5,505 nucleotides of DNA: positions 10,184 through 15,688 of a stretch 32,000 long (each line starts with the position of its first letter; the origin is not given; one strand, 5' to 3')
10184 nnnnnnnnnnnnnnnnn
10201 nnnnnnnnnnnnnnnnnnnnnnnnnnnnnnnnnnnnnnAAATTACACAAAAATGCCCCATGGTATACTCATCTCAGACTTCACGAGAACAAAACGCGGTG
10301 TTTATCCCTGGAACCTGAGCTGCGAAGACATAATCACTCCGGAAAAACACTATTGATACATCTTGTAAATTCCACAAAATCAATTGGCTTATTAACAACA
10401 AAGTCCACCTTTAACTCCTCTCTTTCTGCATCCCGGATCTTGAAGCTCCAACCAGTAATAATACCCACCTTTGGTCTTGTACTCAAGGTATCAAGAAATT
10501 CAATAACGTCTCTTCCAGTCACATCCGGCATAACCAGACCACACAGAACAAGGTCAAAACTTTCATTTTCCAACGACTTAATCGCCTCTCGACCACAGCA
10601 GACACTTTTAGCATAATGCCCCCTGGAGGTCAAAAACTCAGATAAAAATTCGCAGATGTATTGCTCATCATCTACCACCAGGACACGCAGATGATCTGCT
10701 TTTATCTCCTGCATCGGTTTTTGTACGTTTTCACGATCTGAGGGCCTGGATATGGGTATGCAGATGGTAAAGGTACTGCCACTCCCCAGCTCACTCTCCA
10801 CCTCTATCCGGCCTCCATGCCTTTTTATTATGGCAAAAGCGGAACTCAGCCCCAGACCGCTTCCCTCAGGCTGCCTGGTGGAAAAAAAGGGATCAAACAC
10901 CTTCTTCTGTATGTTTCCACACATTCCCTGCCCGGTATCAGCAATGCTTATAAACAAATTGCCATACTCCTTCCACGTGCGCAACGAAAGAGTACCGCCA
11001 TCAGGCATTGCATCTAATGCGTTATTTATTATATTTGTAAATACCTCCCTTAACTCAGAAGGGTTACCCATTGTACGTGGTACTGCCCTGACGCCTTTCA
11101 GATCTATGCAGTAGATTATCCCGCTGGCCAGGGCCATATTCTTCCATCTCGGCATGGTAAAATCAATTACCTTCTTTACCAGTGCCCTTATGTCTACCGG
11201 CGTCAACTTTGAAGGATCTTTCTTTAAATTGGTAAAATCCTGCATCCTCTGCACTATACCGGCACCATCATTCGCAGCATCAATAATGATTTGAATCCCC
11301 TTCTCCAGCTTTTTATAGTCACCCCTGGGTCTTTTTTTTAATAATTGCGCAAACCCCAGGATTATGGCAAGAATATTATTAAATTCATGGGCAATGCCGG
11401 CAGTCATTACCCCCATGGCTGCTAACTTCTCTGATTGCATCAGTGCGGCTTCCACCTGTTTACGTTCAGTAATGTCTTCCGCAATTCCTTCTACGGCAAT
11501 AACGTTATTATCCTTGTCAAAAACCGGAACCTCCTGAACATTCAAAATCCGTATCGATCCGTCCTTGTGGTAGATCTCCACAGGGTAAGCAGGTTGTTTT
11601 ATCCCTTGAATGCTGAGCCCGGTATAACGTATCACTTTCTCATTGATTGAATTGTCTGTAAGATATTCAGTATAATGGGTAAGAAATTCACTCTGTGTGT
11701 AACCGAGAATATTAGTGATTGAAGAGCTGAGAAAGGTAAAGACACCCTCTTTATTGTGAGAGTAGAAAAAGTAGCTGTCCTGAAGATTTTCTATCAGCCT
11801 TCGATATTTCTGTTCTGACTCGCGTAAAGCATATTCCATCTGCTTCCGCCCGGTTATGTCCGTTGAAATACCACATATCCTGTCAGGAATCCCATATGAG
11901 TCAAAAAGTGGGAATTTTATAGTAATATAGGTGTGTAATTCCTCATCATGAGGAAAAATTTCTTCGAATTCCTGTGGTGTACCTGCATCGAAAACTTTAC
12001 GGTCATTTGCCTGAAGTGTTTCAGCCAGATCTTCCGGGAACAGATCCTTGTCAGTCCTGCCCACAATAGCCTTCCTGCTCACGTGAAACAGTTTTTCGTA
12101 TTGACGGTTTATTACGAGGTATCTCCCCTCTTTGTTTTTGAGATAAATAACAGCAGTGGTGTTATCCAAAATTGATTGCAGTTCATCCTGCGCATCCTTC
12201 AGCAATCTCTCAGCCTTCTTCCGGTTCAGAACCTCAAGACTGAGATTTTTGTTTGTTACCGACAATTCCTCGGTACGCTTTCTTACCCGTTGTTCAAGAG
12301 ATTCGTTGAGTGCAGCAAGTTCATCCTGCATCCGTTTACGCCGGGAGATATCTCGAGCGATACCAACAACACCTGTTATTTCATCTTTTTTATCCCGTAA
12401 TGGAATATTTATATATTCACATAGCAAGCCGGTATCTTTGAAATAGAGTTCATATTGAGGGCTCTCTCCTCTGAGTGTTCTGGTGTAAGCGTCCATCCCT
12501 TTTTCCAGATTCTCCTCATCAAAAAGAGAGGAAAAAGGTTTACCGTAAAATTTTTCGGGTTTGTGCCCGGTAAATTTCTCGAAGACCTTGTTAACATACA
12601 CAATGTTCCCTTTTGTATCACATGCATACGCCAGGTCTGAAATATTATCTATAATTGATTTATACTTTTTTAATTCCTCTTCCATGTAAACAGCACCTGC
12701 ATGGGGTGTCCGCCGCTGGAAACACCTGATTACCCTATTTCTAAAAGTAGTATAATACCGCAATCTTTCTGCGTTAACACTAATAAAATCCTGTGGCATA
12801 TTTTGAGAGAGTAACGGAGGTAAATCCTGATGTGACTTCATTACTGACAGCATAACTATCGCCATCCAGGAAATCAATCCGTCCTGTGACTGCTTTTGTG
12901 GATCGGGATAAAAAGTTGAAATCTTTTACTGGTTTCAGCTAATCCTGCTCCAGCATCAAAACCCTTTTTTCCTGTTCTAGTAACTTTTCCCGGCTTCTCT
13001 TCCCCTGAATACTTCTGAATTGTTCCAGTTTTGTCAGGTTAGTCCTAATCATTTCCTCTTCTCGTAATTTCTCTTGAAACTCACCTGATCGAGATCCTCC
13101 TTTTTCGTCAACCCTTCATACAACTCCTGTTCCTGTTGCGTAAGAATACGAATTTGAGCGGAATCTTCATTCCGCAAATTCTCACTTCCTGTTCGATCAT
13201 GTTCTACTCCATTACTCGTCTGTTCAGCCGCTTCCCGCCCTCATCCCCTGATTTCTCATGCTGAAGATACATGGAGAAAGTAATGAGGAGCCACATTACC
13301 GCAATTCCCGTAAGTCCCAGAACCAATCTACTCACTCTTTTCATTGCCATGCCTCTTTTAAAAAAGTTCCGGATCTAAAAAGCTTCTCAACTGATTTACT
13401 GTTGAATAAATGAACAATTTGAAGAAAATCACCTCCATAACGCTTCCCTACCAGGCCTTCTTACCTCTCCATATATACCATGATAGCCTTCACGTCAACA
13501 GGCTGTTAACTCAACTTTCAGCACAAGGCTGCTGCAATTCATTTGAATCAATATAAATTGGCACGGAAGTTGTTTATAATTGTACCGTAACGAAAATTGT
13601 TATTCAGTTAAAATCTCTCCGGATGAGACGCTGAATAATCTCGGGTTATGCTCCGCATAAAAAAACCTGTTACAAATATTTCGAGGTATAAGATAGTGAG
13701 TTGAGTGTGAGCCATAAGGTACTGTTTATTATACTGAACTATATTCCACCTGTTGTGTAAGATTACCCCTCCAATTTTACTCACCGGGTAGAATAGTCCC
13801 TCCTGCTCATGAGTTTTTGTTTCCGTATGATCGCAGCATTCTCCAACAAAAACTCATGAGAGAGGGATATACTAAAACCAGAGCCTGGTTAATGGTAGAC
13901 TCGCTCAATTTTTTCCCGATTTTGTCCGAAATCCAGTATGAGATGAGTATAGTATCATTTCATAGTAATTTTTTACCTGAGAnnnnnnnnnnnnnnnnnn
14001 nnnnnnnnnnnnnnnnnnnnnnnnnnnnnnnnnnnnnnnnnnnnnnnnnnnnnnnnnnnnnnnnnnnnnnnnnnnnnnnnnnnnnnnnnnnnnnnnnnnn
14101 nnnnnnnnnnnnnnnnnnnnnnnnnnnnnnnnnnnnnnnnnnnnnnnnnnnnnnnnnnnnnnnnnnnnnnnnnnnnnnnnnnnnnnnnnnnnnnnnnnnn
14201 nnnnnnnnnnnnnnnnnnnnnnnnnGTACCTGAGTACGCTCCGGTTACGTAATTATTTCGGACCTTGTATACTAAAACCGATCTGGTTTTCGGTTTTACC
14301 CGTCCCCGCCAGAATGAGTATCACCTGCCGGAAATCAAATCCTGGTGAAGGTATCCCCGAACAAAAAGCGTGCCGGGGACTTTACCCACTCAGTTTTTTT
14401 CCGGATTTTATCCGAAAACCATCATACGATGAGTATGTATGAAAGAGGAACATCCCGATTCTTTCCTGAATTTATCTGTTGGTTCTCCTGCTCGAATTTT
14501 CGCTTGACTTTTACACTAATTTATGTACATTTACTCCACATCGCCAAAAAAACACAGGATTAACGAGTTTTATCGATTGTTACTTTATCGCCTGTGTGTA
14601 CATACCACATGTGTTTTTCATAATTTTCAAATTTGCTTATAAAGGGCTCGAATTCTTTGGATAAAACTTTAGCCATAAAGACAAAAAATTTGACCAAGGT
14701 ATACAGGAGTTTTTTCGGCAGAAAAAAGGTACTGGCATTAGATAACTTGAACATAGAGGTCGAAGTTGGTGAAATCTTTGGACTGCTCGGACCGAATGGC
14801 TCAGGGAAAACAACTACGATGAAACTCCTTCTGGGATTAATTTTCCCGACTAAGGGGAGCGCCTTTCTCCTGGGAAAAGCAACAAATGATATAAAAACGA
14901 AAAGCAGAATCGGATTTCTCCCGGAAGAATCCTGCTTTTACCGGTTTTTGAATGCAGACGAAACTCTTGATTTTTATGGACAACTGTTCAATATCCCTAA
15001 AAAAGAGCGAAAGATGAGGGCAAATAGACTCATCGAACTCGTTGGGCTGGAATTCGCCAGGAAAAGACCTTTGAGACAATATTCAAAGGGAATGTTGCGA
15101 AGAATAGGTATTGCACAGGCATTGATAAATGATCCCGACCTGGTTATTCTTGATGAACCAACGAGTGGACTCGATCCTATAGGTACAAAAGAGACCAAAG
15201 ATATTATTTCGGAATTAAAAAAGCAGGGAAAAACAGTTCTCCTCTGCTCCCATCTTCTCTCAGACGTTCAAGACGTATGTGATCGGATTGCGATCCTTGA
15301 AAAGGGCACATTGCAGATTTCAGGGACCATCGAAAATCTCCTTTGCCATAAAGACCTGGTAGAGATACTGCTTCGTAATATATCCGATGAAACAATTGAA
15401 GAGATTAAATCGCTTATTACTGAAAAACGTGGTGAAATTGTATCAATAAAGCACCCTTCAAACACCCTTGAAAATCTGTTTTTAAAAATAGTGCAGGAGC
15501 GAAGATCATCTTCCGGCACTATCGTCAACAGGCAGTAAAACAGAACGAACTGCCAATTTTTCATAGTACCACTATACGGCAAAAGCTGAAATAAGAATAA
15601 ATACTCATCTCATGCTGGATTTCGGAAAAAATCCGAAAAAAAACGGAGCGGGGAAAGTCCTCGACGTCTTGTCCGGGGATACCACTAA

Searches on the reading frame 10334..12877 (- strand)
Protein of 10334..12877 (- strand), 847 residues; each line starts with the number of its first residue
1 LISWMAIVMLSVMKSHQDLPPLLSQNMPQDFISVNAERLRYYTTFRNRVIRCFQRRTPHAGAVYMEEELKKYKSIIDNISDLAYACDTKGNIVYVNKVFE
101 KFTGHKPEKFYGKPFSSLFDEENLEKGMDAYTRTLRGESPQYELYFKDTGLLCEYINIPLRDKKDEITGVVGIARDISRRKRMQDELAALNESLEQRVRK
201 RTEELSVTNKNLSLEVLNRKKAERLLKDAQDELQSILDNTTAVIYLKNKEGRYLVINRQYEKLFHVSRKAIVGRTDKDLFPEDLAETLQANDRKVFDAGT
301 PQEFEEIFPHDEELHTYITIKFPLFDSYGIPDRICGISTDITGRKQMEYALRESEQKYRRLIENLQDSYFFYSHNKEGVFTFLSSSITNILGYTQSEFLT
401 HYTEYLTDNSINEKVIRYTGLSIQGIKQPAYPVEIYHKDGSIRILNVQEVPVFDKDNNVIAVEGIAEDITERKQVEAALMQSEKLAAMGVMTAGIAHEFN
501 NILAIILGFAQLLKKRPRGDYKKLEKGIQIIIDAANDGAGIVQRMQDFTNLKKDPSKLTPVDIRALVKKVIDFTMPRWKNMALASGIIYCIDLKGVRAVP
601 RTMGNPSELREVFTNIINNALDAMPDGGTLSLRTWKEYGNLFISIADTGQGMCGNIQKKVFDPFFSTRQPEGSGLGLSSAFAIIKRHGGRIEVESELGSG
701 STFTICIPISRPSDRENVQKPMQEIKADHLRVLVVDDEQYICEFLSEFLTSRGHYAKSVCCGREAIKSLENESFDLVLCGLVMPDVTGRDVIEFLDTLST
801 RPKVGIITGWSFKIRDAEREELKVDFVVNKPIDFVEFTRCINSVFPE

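Call 31: search_protein_families(library=pfam, proteins=[window:10334-12877:-])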
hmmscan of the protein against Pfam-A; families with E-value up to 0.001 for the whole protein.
window:10334-12877:- (847 aa): 9 families
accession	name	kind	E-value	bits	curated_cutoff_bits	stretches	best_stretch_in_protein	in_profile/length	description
PF08448.16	PAS_4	-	4.4e-43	146.4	23.1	3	237-345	1-109/110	PAS fold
PF13426.13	PAS_9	-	1e-27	96.9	27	3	86-178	7-102/103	PAS domain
PF00989.32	PAS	-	6.8e-25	87.7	22.6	2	71-177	2-113/113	PAS fold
PF02518.31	HATPase_c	-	1.7e-22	80.4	26.4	1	605-709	2-109/111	Histidine kinase-, DNA gyrase B-, and HSP90-like ATPase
PF00072.30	Response_reg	-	6e-14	52.6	30.2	1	732-838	1-107/111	Response regulator receiver domain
PF13188.13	PAS_8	-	5.3e-13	48.8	21.8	1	71-127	2-55/65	PAS domain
PF08447.18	PAS_3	-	2.6e-10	40.8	25.6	1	381-466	2-89/89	PAS fold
PF00512.31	HisKA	-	2.6e-08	34.2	26.9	1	489-551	3-63/66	His Kinase A (phospho-acceptor) domain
PF14501.12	HATPase_c_5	-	0.00025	21.3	22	1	608-696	5-91/102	GHKL domain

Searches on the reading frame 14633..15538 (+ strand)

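Call 31: search_protein_families(library=pfam, proteins=[window:14633-15538:+])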
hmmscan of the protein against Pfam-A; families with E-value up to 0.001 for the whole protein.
window:14633-15538:+ (301 aa): 2 families
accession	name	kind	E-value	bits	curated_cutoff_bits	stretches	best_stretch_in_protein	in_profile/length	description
PF00005.33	ABC_tran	-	1.7e-29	103.6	25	1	36-178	1-137/137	ABC transporter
PF13304.12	AAA_21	-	2.9e-11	44.4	27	1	136-192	224-280/304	AAA domain, putative AbiEii toxin, Type IV TA system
